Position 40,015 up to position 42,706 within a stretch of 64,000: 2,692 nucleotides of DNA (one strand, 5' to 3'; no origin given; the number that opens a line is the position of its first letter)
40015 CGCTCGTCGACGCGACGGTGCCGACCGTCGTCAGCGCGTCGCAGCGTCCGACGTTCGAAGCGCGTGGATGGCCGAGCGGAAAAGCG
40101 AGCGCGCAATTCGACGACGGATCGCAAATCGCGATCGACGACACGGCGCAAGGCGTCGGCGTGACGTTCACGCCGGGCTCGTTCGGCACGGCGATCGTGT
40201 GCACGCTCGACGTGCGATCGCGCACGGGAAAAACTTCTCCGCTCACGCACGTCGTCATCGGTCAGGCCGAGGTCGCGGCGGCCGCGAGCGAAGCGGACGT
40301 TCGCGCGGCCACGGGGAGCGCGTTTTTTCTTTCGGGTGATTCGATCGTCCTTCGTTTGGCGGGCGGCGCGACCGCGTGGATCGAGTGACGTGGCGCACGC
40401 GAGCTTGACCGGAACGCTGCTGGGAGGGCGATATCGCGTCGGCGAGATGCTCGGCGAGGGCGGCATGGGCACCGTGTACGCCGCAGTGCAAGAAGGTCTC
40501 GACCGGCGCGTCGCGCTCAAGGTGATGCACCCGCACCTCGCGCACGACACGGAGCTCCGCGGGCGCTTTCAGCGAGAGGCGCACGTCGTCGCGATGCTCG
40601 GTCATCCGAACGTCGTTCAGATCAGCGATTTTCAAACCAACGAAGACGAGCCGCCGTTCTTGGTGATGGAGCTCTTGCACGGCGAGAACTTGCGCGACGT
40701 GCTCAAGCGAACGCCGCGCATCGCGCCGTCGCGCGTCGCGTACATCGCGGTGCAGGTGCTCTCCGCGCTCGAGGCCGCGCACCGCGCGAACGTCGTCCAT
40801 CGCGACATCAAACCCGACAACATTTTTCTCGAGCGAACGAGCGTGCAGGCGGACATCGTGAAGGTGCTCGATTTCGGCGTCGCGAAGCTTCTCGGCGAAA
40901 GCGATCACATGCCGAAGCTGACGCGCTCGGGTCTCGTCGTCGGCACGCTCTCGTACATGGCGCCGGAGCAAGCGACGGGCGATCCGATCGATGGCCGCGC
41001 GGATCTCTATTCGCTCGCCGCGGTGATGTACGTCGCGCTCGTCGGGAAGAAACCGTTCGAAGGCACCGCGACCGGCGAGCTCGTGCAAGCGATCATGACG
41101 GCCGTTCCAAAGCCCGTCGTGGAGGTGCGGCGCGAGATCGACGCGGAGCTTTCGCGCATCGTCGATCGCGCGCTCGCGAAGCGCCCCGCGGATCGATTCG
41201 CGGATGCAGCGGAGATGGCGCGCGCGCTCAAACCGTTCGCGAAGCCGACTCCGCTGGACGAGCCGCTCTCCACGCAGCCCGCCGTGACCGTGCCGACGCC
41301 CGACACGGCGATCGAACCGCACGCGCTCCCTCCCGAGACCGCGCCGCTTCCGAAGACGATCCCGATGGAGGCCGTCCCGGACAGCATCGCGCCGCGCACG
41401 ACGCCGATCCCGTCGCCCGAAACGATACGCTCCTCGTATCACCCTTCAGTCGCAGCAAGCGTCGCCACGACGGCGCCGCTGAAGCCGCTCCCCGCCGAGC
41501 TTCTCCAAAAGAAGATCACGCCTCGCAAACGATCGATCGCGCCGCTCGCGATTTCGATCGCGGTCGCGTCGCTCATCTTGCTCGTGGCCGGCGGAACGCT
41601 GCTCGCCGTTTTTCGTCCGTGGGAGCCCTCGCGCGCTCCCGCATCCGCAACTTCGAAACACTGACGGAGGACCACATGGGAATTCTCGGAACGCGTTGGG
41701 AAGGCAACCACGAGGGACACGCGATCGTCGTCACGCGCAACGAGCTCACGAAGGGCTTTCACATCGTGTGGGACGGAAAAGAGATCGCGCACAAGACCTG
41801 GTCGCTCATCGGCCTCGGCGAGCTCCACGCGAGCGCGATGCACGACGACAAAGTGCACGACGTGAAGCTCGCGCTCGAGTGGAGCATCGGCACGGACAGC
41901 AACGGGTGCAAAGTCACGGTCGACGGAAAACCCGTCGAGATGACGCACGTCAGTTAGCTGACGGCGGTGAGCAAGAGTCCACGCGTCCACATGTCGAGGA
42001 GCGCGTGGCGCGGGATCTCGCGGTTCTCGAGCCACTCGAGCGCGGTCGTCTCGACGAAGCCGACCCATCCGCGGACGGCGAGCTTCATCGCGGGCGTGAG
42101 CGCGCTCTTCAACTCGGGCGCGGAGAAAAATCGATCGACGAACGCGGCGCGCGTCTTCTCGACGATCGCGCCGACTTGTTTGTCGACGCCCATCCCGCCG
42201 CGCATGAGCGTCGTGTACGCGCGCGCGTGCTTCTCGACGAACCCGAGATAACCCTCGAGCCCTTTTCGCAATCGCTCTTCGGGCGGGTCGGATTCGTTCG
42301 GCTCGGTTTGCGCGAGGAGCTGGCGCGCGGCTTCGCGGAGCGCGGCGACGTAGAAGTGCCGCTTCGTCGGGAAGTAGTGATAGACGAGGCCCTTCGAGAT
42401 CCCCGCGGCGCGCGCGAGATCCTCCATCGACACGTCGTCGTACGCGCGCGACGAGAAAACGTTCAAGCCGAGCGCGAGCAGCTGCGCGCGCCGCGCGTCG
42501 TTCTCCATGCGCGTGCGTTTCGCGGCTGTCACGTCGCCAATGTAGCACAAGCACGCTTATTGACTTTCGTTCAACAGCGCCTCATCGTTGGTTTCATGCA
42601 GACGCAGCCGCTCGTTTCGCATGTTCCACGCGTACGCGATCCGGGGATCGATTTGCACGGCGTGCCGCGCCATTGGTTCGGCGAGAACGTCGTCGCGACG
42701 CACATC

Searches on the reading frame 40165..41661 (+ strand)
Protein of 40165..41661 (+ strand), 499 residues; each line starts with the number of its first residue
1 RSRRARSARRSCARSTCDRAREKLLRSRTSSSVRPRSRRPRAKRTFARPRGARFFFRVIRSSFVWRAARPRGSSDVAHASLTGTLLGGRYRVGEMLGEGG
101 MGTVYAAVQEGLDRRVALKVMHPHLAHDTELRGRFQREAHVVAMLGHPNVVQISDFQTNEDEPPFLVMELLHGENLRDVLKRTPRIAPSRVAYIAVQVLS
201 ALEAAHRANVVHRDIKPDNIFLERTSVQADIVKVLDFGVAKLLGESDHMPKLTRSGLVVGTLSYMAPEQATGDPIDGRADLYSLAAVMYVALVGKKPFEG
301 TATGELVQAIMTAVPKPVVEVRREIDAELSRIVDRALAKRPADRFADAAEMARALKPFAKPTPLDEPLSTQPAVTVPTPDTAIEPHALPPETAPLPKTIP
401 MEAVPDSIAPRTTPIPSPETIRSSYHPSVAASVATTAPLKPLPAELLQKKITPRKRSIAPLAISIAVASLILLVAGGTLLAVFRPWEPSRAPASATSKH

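Call 80: search_protein_families(library=pfam, proteins=[window:40165-41661:+], max_evalue=0.001)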
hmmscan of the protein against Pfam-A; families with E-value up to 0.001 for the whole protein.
window:40165-41661:+ (499 aa): 4 families
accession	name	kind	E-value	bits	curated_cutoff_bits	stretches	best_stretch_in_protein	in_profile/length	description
PF00069.31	Pkinase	-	3e-48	164.9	31.7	1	90-346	1-253/263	Protein kinase domain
PF07714.23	PK_Tyr_Ser-Thr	-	1.9e-30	106.5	23.1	1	92-344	3-248/258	Protein tyrosine and serine/threonine kinase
PF03109.22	ABC1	-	1.4e-07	31.4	22.9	1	163-245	142-219/244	ABC1 atypical kinase-like domain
PF01636.29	APH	-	0.00066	19.9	23.2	0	104-206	13-111/239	Phosphotransferase enzyme family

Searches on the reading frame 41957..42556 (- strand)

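Call 80: search_protein_families(library=pfam, proteins=[window:41957-42556:-], max_evalue=0.001)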
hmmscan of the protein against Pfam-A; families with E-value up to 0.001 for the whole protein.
window:41957-42556:- (200 aa): 2 families
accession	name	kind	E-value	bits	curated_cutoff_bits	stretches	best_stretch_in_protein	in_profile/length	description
PF21943.1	TetR_C_46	-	1.5e-19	70.7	27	1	92-189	1-101/109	Tetracyclin repressor-like, C-terminal domain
PF00440.29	TetR_N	-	5.4e-14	52.2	24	1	26-71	1-46/47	Bacterial regulatory proteins, tetR family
